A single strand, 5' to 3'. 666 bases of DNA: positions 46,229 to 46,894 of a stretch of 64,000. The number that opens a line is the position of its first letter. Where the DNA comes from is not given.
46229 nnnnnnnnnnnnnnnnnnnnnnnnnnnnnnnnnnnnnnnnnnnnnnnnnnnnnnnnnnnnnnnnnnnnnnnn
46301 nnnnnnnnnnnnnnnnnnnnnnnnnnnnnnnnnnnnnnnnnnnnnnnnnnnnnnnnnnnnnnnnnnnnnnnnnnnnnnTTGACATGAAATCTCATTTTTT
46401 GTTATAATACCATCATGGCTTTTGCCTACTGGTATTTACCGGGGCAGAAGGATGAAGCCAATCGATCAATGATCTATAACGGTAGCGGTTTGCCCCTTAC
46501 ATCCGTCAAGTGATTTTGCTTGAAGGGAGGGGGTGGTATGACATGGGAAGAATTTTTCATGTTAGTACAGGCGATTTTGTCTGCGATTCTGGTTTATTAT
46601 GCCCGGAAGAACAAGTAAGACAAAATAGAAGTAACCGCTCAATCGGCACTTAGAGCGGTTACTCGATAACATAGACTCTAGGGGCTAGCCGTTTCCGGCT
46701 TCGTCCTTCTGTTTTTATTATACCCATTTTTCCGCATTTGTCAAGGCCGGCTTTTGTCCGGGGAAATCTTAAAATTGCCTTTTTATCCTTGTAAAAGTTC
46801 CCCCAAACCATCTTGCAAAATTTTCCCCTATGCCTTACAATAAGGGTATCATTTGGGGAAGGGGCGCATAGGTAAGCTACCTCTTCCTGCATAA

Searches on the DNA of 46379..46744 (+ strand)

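Call 77: search_dna_similar(query=window:46379-46744:+, collection=plasmids, mode=distant, max_evalue=0.001, max_rows=10)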
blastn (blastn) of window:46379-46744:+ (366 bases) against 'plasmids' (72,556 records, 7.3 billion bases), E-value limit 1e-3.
No match.

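Call 78: search_dna_similar(query=window:46379-46744:+, collection=phages, mode=distant, max_evalue=0.001, max_rows=10)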
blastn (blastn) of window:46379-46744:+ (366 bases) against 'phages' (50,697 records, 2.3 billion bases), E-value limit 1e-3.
No match.
